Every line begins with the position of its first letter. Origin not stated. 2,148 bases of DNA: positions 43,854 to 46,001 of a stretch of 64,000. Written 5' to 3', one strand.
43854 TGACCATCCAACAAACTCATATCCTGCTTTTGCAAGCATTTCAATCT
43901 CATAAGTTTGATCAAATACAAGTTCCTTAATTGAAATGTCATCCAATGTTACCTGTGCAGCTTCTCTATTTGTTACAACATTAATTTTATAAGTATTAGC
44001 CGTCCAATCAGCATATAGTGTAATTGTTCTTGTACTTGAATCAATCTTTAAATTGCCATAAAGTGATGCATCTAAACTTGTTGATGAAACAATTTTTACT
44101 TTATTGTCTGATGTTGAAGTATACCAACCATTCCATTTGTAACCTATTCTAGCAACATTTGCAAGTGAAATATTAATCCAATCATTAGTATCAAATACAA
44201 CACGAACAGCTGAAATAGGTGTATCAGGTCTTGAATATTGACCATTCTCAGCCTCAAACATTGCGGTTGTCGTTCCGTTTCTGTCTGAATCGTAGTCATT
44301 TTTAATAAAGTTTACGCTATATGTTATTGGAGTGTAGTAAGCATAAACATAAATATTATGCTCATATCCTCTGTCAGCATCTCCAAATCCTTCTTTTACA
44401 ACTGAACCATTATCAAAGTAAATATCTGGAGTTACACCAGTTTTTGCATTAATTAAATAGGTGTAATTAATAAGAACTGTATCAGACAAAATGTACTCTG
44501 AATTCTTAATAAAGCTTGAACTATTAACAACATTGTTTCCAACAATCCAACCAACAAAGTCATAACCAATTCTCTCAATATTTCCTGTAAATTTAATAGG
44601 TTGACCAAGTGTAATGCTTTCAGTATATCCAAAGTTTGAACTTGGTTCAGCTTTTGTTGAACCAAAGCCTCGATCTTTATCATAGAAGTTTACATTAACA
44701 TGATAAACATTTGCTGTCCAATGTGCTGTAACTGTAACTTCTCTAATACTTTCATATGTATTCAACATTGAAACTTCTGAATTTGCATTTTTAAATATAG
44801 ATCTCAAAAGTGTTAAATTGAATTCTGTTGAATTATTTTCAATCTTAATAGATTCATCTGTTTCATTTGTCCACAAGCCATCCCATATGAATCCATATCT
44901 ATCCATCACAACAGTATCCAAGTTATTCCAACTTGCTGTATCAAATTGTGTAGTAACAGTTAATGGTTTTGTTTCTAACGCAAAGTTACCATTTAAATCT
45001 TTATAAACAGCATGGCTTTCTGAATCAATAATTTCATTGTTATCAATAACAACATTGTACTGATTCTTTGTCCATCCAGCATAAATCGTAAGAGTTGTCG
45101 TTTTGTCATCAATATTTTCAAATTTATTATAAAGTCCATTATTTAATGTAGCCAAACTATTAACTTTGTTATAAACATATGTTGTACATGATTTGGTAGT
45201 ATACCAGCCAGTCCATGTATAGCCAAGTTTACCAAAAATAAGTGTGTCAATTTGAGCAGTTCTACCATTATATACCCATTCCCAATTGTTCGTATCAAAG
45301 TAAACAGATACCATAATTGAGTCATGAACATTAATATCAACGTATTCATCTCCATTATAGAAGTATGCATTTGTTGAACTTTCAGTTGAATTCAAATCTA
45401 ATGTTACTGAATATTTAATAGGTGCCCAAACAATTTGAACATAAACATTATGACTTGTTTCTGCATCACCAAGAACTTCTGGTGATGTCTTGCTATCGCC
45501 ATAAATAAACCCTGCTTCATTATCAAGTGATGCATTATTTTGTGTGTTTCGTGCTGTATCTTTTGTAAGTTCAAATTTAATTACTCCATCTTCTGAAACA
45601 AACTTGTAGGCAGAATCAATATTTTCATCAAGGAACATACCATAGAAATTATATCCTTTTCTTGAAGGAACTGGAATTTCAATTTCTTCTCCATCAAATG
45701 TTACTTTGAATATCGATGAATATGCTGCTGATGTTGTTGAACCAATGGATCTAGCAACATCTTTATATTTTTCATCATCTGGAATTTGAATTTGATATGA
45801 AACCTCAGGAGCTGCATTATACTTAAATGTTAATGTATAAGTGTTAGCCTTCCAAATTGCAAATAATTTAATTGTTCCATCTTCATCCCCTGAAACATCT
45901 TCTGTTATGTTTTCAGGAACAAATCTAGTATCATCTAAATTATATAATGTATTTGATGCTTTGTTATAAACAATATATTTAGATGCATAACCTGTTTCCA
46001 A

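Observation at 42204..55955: Five-unit higher-order repeat iterated 5.5 times with a monotonic length gradient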

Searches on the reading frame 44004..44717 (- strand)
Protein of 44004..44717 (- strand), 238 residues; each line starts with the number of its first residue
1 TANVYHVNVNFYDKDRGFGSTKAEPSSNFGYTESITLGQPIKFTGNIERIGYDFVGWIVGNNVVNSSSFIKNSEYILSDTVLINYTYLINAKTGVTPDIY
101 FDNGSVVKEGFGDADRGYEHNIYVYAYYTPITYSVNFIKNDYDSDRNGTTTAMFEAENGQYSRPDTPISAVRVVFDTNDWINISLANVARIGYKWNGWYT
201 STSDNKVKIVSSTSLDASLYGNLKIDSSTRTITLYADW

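Call 69: predict_structure(alignment_id=A4)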
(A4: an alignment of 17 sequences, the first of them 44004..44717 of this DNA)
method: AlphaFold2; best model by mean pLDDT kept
length: 238 residues; sequences in the alignment: 17
mean_pLDDT: 69.1   pTM: 0.66
mean pLDDT of the five models: 69.1, 68.0, 67.0, 66.6, 66.6
residues with pLDDT >= 90: 17; 70-90: 109; 50-70: 74; < 50: 38
segments of 3 or more residues with pLDDT < 50: 17-21, 61-76, 92-105
pLDDT, mean of each block of 10 residues (from residue 1): 70 53 58 77 74 77 41 51 61 43 48 58 74 86 55 78 65 85 72 88 86 85 89 89
secondary structure, 60 per line:
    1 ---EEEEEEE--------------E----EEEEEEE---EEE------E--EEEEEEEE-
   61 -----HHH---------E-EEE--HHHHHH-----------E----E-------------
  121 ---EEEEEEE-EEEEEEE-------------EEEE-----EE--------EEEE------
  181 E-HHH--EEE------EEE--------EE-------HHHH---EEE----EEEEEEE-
elements in order: E4-10 E30-36 E40-42 E52-59 E80-82 H85-90 E124-130 E132-138 E152-155 E171-174 E188-190 E197-199 H217-220 E224-226 E231-237

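Call 72: fold_search(model_id=the predicted structure, library=pdb)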
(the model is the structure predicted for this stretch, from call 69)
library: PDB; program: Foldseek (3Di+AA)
matches with E <= 10: 52; with E <= 0.001: 0
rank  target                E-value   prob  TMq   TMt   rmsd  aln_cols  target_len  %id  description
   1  3rkp_A                4.5e-01  0.03  0.09  0.07  17.8       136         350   13  Crystal structure of BcpA*(D312A), the major pilin subunit of Bacillus cereus (released 2012-05-30)
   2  3rkp_B                5.7e-01  0.03  0.10  0.08  18.0       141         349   13  Crystal structure of BcpA*(D312A), the major pilin subunit of Bacillus cereus (released 2012-05-30)
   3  4dgu_A                1.5e+00  0.02  0.10  0.11  15.0       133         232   11  Crystal structure of a putative cell adhesion protein (BT0320) from Bacteroides thetaiotaomicron VPI-5482 at 2.37 A re (released 2012-02-15)
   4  5xya                  1.7e+00  0.01  0.11  0.03  23.2       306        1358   10  Crystal structure of a serine protease from Streptococcus species (released 2018-08-08)
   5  2y5p_C                1.9e+00  0.16  0.17  0.49  10.4       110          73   15  B-repeat of Listeria monocytogenes InlB (internalin B) (released 2011-02-23)
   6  4dgu_B                2.1e+00  0.02  0.10  0.11  14.9       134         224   11  Crystal structure of a putative cell adhesion protein (BT0320) from Bacteroides thetaiotaomicron VPI-5482 at 2.37 A re (released 2012-02-15)
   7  3kpt_A                2.3e+00  0.02  0.12  0.09  17.5       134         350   16  Crystal structure of BcpA, the major pilin subunit of Bacillus cereus (released 2009-11-24)
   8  3kpt_B                2.3e+00  0.01  0.09  0.07  17.4       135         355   13  Crystal structure of BcpA, the major pilin subunit of Bacillus cereus (released 2009-11-24)
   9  7yl6_B                2.4e+00  0.07  0.22  0.16   8.7       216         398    8  Cell surface protein YwfG protein complexed with alpha-1,2-mannobiose (released 2023-06-07)
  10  6fkf_e                2.5e+00  0.02  0.09  0.15  13.3       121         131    7  Chloroplast F1Fo conformation 1 (released 2018-05-23)
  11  9qr5                  2.7e+00  0.18  0.22  0.16   6.4       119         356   16  InlB392_V333E: V333E variant of Listeria monocytogenes InlB (internalin B) residues 36-392 (released 2025-11-26)
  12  7pv9_A                2.8e+00  0.15  0.21  0.15   7.8       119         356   13  Listeria monocytogene InlB (internalin B) residues 36-392 (internalin domain and B-repeat) (released 2022-01-26)
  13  7b5i_AB               3.0e+00  0.01  0.08  0.06  18.6       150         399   13  Cryo-EM structure of the contractile injection system cap complex from Anabaena PCC7120 (released 2022-02-23)
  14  7nms                  3.2e+00  0.14  0.21  0.14   7.9       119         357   13  InlB392_T332E: T332E variant of Listeria monocytogenes InlB (internalin B) residues 36-392 (released 2022-01-26)
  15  9qr4_C                3.2e+00  0.14  0.22  0.15   6.8       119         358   16  InlB392_T336Y: T336Y variant of Listeria monocytogenes InlB (internalin B) residues 36-392 (released 2025-12-03)
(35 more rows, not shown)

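Call 73: search_protein_representatives(alignment_id=A4)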
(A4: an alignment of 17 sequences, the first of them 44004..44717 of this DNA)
Query: 17 sequences, 315 profile positions. Proteins with E-value up to 0.001 (for the whole library): 8628; up to 1e-10: 2416; up to 1e-30: 198. The best 150 are listed.
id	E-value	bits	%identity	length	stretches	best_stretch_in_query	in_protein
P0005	1.8e-261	881.9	-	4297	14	1-238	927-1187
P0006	1.0e-244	826.8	-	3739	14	1-234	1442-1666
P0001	2.5e-204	694.1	-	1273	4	1-315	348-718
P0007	7.1e-147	505.4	-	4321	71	53-166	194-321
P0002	5.7e-130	449.8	-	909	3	1-315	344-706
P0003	2.2e-121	421.6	-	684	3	1-315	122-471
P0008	3.7e-120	417.6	-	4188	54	128-170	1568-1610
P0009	1.1e-113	396.3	-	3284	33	44-174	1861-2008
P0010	4.6e-113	394.3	-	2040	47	41-163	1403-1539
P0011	9.9e-111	386.6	-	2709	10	3-247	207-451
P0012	1.8e-93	329.9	-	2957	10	10-270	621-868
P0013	2.4e-89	316.4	-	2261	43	142-177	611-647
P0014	4.1e-87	309.1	-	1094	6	2-276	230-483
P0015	2.6e-85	303.1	-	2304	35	134-184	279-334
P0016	1.5e-82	294.1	-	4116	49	142-232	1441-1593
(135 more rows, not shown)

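Call 88: search_protein_families(library=pfam, proteins=[P0010, P0005], max_evalue=0.001)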
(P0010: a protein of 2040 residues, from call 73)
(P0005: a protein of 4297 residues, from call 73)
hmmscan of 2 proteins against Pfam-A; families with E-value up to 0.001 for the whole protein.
P0010 (2040 aa): 4 families
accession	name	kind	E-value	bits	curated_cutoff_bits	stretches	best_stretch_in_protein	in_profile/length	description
PF09479.16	Flg_new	-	2e-280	906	27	25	970-1033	1-64/65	Listeria-Bacteroides repeat domain (List_Bact_rpt)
PF09134.16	Invasin_D3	-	1.7e-31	109.1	33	0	1589-1623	64-96/98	Invasin, domain 3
PF00842.27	Ala_racemase_C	-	4.6e-08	33.1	25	0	984-1015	15-46/127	Alanine racemase, C-terminal domain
PF14430.11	Imm1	-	0.00034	21.8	22.4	0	1595-1625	74-104/125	Immunity protein Imm1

P0005 (4297 aa): 1 family
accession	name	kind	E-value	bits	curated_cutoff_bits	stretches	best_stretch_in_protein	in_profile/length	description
PF09479.16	Flg_new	-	6.4e-10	39.5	27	0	1137-1179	3-43/65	Listeria-Bacteroides repeat domain (List_Bact_rpt)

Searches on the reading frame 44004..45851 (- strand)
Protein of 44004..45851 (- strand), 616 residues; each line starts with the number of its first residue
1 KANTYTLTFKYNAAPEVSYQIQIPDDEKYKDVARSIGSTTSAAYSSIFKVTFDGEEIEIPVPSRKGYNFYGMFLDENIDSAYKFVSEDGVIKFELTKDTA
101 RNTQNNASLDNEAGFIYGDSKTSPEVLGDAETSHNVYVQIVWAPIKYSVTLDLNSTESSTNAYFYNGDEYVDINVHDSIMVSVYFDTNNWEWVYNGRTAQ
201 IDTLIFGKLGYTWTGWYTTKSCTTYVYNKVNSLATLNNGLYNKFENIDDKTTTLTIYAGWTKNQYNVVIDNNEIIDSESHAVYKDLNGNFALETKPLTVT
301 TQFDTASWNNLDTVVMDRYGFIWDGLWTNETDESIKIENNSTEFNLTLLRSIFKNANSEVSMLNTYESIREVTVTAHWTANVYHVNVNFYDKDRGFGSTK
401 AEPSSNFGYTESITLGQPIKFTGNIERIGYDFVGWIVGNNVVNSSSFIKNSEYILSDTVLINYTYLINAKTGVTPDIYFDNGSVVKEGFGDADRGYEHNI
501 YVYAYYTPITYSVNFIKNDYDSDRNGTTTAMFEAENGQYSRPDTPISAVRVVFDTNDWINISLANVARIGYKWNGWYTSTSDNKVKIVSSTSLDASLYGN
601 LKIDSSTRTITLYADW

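Call 60: search_protein_families(library=ncbifam, proteins=[window:44004-45851:-], max_evalue=0.01)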
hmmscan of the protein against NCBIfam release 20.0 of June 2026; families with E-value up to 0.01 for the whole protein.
window:44004-45851:- (616 aa): 1 family
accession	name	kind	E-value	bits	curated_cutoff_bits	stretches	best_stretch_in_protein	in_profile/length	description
TIGR02543.1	List_Bact_rpt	repeat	1.9e-09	37.7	20.95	0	568-616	3-40/44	TIGR02543 family repeat protein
